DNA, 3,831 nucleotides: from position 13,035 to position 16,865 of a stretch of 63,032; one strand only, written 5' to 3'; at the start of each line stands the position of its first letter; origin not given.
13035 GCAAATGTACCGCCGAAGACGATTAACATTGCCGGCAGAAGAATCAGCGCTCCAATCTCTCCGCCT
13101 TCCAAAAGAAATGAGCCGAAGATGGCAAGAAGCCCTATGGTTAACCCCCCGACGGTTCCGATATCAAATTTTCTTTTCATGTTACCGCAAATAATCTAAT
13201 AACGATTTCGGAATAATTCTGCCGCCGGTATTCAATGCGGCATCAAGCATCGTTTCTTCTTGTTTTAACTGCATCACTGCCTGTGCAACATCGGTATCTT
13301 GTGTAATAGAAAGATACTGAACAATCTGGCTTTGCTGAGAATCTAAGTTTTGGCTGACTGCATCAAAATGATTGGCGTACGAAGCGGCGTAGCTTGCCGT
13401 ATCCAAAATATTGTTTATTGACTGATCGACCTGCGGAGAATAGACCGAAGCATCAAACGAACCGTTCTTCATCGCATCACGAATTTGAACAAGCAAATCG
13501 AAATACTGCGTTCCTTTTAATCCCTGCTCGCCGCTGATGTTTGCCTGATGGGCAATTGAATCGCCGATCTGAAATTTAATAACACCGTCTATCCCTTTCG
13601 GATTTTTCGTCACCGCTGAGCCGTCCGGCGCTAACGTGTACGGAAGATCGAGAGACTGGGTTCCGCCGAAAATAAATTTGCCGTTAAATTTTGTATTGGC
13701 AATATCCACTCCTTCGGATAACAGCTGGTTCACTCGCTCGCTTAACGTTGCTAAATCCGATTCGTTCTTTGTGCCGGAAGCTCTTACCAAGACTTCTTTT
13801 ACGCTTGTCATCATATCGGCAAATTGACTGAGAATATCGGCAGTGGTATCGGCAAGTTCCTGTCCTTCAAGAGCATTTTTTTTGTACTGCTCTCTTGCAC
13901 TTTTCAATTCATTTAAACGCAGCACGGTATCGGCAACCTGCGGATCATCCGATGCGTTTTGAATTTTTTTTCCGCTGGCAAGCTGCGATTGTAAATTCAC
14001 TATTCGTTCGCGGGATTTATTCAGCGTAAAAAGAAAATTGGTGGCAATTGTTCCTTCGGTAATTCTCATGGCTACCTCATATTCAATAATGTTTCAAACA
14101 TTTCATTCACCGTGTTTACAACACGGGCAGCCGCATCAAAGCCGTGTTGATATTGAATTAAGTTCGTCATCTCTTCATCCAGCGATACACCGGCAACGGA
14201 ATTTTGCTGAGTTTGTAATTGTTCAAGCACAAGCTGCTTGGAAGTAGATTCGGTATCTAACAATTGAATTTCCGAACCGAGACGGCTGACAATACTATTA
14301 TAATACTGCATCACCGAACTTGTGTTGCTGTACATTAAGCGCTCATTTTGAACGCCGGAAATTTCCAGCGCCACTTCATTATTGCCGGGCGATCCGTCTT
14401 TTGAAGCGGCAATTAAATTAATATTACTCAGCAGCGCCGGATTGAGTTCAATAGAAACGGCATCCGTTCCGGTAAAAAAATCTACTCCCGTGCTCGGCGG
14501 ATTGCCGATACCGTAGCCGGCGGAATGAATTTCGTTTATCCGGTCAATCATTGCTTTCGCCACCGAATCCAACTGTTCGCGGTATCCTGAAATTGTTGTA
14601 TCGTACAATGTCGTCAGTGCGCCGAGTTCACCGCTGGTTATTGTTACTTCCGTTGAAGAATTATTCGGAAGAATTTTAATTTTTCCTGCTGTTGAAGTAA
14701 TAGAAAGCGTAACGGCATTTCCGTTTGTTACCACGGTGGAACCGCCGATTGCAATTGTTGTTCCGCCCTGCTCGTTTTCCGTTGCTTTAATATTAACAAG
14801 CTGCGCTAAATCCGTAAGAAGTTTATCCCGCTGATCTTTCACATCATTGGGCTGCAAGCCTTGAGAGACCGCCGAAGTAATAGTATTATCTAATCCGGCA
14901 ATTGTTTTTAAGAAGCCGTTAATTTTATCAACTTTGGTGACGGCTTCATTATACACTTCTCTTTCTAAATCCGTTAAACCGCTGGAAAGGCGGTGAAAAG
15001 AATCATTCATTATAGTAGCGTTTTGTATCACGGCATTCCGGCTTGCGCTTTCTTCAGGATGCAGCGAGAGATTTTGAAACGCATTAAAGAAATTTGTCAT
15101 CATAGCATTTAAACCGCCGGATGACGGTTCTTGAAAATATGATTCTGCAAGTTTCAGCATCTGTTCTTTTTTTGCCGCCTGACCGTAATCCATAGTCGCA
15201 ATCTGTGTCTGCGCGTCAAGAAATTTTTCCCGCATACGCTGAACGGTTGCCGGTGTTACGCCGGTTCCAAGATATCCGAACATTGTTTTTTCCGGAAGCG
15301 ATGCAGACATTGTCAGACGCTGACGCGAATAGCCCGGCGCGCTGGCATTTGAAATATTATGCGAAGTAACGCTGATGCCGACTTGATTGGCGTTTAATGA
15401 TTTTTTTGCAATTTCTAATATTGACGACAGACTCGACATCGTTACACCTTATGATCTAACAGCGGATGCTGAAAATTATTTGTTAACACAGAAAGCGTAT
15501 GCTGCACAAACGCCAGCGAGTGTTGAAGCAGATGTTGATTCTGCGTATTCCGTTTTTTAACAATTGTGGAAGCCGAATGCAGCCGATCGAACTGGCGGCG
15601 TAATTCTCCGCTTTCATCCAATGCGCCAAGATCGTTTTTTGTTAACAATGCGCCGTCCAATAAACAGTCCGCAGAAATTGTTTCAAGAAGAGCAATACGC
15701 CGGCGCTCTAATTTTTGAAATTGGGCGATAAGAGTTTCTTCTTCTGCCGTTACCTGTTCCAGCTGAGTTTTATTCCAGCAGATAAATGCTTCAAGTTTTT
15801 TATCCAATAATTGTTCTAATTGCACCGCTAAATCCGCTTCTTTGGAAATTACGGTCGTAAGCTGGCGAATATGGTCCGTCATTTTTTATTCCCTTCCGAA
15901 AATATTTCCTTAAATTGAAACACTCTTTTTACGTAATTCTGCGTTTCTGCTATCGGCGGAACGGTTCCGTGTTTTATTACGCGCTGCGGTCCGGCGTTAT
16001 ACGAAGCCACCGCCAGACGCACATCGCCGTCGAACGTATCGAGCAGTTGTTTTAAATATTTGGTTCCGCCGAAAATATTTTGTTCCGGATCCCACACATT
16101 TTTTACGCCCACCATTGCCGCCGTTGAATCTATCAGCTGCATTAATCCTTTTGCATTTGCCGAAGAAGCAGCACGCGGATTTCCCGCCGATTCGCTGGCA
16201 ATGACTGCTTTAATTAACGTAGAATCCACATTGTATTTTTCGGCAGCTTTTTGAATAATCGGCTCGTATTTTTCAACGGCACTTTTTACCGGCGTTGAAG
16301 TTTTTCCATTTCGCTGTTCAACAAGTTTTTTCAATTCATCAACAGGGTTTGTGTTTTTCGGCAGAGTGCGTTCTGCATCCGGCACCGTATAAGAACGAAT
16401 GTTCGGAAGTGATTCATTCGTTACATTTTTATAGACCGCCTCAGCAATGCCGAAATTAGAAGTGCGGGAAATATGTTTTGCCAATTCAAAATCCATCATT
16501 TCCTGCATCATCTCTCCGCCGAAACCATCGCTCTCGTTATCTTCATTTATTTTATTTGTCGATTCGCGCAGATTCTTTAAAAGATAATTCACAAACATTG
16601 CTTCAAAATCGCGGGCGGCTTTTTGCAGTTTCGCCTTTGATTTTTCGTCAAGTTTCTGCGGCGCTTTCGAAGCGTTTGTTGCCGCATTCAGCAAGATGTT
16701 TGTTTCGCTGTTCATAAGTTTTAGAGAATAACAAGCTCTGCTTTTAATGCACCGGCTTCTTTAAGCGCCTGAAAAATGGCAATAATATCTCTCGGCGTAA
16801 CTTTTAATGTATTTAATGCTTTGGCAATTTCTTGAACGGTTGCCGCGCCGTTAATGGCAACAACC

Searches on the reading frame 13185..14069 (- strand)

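Call 11: search_protein_families(library=pfam, proteins=[window:13185-14069:-], max_evalue=0.001)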
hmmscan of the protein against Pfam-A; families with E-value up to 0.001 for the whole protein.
window:13185-14069:- (295 aa): 1 family
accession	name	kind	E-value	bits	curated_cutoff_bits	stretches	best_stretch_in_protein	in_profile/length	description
PF00669.25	Flagellin_N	-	1.1e-15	58.3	26.6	1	8-138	6-138/139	Bacterial flagellin N-terminal helical region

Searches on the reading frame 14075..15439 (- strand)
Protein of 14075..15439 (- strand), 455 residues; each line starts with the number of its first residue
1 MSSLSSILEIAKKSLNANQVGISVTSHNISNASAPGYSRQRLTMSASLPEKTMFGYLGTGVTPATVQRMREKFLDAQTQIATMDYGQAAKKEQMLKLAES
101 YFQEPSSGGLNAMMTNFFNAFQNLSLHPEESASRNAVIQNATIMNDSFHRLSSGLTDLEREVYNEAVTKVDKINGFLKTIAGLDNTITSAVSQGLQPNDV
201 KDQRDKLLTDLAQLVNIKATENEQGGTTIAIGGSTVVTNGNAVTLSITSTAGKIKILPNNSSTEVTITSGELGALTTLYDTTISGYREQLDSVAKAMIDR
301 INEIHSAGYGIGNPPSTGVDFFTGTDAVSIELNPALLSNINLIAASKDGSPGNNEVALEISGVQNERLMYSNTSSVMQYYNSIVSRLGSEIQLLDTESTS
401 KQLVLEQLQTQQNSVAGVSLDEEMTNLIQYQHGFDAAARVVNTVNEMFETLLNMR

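Call 11: search_protein_families(library=pfam, proteins=[window:14075-15439:-], max_evalue=0.001)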
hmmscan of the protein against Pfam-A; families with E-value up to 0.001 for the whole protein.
window:14075-15439:- (455 aa): 2 families
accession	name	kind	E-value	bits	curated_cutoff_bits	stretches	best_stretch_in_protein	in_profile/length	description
PF22638.1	FlgK_D1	-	9.1e-51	173.1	28.6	1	99-322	5-233/233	Flagellar hook-associated protein FlgK helical domain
PF06429.18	Flg_bbr_C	-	1.9e-12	46.9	23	1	415-454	7-46/46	Flagellar basal body rod FlgEFG protein C-terminal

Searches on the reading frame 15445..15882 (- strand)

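Call 11: search_protein_families(library=pfam, proteins=[window:15445-15882:-], max_evalue=0.001)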
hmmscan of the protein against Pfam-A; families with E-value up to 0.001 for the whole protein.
window:15445-15882:- (146 aa): 1 family
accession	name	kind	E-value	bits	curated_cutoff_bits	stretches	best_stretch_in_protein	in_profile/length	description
PF05130.17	FlgN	-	4.4e-16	60.1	30.5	1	1-139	1-135/147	FlgN protein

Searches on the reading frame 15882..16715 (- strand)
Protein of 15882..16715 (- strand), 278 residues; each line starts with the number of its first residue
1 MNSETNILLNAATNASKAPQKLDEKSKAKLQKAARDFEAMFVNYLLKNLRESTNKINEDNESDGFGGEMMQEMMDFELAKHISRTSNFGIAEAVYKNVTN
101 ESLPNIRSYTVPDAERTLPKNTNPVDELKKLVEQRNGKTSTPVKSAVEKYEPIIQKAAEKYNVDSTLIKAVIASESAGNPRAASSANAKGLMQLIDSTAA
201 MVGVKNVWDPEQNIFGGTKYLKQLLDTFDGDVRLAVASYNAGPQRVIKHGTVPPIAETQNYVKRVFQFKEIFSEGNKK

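Call 11: search_protein_families(library=pfam, proteins=[window:15882-16715:-], max_evalue=0.001)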
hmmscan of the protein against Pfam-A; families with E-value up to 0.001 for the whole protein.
window:15882-16715:- (278 aa): 2 families
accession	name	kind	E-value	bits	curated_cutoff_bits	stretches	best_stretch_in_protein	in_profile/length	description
PF01464.25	SLT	-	1.5e-29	102.4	21.3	1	153-251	2-106/117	Transglycosylase SLT domain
PF10135.14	Rod-binding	-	1.8e-08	35.3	25.1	1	56-96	8-50/51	Rod binding protein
